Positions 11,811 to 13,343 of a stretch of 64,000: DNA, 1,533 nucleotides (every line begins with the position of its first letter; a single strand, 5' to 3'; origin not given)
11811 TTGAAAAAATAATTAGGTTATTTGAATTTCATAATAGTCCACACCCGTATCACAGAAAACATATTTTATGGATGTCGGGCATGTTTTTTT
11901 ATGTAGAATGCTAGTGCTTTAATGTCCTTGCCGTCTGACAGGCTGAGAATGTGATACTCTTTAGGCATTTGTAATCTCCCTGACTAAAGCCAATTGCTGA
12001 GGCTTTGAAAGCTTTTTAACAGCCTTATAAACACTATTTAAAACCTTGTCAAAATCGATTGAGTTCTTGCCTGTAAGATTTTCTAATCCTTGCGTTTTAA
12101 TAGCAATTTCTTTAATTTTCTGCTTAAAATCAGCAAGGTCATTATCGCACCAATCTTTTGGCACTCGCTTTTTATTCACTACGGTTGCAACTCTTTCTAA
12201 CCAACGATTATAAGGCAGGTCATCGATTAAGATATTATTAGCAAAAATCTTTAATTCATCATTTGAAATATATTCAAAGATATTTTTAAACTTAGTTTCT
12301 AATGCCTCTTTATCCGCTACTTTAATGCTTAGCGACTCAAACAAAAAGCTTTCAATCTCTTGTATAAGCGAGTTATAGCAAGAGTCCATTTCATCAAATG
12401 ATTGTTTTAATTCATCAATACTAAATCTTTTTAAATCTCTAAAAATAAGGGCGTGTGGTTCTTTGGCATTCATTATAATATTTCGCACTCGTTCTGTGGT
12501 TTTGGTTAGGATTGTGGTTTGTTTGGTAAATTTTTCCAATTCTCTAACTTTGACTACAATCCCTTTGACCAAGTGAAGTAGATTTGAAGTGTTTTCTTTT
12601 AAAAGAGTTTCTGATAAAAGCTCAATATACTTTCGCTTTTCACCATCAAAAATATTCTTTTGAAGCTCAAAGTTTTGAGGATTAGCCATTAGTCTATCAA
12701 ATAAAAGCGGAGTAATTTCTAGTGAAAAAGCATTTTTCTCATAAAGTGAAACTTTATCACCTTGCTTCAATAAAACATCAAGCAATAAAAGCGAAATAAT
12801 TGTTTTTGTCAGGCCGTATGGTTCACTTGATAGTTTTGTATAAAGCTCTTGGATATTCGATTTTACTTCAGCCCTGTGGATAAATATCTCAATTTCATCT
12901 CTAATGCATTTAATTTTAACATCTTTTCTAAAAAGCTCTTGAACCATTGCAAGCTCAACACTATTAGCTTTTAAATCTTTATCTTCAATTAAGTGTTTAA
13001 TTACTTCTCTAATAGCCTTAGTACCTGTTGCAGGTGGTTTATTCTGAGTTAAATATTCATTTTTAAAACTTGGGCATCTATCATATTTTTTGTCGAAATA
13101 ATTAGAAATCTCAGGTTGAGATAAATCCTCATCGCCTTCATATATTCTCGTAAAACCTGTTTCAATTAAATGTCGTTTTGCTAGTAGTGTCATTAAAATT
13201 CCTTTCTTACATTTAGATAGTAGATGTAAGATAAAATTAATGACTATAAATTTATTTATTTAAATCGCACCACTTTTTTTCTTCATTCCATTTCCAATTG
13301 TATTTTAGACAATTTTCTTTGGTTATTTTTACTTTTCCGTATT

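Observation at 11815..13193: Decayed PAPS-reductase 5' remnant fused behind a 410-aa gene links the tRNA island to the 47-58 kb array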

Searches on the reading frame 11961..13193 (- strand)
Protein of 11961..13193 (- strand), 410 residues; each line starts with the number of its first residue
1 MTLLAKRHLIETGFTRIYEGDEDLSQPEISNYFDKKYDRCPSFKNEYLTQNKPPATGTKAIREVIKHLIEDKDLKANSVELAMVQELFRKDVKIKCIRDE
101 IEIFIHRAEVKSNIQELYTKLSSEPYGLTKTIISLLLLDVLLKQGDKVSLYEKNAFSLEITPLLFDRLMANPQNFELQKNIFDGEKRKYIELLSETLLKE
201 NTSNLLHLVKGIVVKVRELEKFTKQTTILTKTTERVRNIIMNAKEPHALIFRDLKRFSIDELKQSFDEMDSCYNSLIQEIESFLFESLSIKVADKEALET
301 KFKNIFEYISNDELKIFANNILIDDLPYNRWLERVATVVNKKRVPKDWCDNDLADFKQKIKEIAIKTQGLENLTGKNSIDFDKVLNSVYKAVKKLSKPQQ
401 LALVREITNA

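Call 8: search_protein_families(library=pfam, proteins=[window:11961-13193:-], max_evalue=0.1)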
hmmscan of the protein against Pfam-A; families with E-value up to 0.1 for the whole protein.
window:11961-13193:- (410 aa): 2 families
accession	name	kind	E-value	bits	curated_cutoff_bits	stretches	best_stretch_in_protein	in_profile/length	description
PF23289.1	Spectrin_5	-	0.015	15.8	27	1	275-319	14-56/80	Guanine nucleotide exchange factor DBS-like, spectrin-like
PF17315.7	FMP23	-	0.035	15.4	27.6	0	256-297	21-66/118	Found in mitochondrial proteome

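Call 9: search_protein_families(library=ncbifam, proteins=[window:11961-13193:-], max_evalue=0.1)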
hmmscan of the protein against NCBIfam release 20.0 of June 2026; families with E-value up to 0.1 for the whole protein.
window:11961-13193:- (410 aa): 0 families

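Call 10: search_protein_families(library=padloc, proteins=[window:11961-13193:-], max_evalue=0.1)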
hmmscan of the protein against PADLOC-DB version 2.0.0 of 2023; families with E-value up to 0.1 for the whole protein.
window:11961-13193:- (410 aa): 12 families
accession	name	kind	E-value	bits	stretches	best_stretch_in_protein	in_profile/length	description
PDLC02781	SspC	-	2.7e-47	159.2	3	91-254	749-918/1104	SspC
PDLC02779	SspC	-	3.1e-45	152.4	2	91-371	749-1052/1054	SspC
PDLC02780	SspC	-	5.2e-42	141.9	2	94-373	736-1026/1045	SspC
PDLC02778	SspC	-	3.6e-39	132.2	1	105-366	759-1043/1053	SspC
PDLC02775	SspC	-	1.1e-35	120.6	2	93-373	758-1062/1064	SspC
PDLC02774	SspC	-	1.2e-28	97.5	1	109-376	743-1032/1065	SspC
PDLC02773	SspC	-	1.9e-23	80.4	1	114-363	736-1007/1011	SspC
PDLC02776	SspC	-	3.4e-21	72.7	1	91-395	683-1011/1039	SspC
PDLC02777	SspC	-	2.3e-20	70.3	1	91-365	747-1038/1097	SspC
PDLC02770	SspC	-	4e-18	62.9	2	97-371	738-1038/1047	SspC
PDLC02772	SspC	-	3.6e-12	43.1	1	113-364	790-1059/1123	SspC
PDLC02478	BrxC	-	1e-11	41.3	1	107-271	782-943/1108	BrxC-PglY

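Call 11: search_protein_families(library=phrogs, proteins=[window:11961-13193:-], max_evalue=0.1)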
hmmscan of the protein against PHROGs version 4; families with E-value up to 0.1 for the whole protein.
window:11961-13193:- (410 aa): 0 families

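Call 13: find_homologous_proteins(query=window:11961-13193:-)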
Query window:11961-13193:- (410 aa): 29 proteins with E <= 0.001 among 8000 candidates.
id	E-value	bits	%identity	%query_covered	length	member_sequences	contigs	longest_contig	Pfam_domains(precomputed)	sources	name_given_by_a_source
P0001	1.0e-260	882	100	100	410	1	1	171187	-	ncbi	-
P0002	1.6e-124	434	52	99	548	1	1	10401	PF13182.12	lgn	-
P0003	2.8e-99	351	48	92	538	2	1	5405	-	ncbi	ncbi:MAG: hypothetical protein WC197_07105 [Candidatus Gastranaerophilaceae bacterium]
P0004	9.4e-99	349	47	98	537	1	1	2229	-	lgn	-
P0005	3.6e-88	314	46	90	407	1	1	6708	-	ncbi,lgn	-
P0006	9.1e-87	310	49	81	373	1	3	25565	-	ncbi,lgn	-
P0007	1.3e-85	306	43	98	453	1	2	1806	-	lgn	-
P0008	3.5e-85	304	47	87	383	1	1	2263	-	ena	-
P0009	8.2e-75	270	38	99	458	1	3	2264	-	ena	-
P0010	2.8e-71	259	38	97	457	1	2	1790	-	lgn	-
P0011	9.8e-71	257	54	61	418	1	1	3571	-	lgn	-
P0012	5.8e-68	248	38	95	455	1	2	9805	-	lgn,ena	-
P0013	1.5e-67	246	39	93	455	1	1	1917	-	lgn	-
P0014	7.0e-67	244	38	96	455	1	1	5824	-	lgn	-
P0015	3.0e-66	242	38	96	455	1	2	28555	-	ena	-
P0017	4.0e-66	242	38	95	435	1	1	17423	-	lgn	-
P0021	1.0e-64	237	38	95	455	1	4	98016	-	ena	-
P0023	3.9e-64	235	37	99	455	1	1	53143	-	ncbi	ncbi:MAG: hypothetical protein R3Y28_04095 [Candidatus Gastranaerophilales bacterium]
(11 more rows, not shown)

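Call 15: find_encoding_contigs(protein=P0002, flank=6000, max_places=4)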
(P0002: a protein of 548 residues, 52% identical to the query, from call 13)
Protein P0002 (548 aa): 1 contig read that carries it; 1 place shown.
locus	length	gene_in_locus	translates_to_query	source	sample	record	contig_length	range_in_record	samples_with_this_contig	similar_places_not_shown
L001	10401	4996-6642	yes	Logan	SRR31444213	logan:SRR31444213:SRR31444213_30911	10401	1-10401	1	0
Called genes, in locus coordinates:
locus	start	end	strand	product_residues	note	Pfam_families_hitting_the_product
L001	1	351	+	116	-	?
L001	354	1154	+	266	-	PF02086:MethyltransfD12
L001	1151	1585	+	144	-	PF05069:Phage_tail_S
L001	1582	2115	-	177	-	PF01850:PIN (weak)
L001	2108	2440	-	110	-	PF14213:DUF4325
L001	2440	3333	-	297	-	-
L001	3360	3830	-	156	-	PF13676:TIR_2, PF08937:ThsB_TIR (weak)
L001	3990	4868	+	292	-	PF01541:GIY-YIG (weak), PF14267:DUF4357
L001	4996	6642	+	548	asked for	PF13182:DUF4007 (faint)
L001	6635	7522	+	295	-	PF01507:PAPS_reduct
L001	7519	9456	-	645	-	PF00565:SNase, PF07894:SACK1 (faint), PF13091:PLDc_2, PF00614:PLDc (faint), PF13091:PLDc_2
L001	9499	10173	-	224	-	-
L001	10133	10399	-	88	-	?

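Call 16: find_encoding_contigs(protein=P0001, flank=2000, max_places=3)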
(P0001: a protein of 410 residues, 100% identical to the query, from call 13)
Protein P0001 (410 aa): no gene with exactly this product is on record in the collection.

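Call 17: find_encoding_contigs(protein=P0021, flank=7000, max_places=3)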
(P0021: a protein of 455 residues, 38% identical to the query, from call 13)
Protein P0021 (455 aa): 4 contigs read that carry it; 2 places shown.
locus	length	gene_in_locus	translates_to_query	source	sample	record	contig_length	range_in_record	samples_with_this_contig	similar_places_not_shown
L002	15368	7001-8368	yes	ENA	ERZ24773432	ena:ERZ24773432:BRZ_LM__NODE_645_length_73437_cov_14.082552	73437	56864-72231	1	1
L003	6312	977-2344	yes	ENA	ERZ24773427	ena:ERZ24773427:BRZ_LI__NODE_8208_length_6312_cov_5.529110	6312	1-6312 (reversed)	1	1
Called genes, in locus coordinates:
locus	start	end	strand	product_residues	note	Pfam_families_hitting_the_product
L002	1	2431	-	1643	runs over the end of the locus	PF13156:Mrr_cat_2, PF00270:DEAD (faint), PF04851:ResIII, PF00271:Helicase_C, PF22240:ISP_coupler, PF07669:Eco57I (weak), PF18135:Type_ISP_C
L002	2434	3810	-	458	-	PF02689:Herpes_Helicase (faint), PF05970:PIF1, PF13245:AAA_19, PF13604:AAA_30, PF13479:AAA_24 (faint), PF21530:Pif1_2B_dom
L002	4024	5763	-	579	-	PF03235:GmrSD_N, PF07510:GmrSD_C (weak)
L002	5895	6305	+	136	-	-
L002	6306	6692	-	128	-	-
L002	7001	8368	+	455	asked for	-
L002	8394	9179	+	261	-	PF01507:PAPS_reduct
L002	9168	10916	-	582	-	PF00614:PLDc (faint), PF00565:SNase, PF07894:SACK1 (faint), PF13091:PLDc_2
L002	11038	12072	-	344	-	PF00226:DnaJ, PF13103:TonB_2 (weak)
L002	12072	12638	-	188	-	-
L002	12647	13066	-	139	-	-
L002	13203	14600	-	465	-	PF04055:Radical_SAM, PF13353:Fer4_12 (weak), PF13186:SPASM (weak)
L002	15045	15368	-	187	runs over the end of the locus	PF00589:Phage_integrase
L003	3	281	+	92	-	?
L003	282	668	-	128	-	-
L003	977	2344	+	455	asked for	-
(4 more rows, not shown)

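Call 18: find_encoding_contigs(protein=P0023, flank=7000, max_places=3)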
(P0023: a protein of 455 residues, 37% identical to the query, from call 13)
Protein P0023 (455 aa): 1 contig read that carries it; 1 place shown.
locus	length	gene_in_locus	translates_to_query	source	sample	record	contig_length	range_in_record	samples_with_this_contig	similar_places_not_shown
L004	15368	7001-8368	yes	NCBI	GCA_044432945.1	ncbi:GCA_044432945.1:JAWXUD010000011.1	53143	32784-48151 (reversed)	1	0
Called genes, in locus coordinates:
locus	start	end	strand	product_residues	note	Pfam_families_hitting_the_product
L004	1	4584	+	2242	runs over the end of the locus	-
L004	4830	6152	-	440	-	-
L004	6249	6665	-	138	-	-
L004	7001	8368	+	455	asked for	-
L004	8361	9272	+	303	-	PF01507:PAPS_reduct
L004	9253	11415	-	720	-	PF00565:SNase (faint), PF13091:PLDc_2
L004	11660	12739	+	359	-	PF02661:Fic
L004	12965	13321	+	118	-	-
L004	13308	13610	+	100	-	PF21716:dnstrm_HI1420, PF01381:HTH_3 (weak)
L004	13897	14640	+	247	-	PF02661:Fic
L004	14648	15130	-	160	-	PF02870:Methyltransf_1N (weak), PF01035:DNA_binding_1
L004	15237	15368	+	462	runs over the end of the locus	PF00483:NTP_transferase, PF12804:NTP_transf_3 (weak), PF22640:ManC_GMP_beta-helix, PF01050:MannoseP_isomer, PF07883:Cupin_2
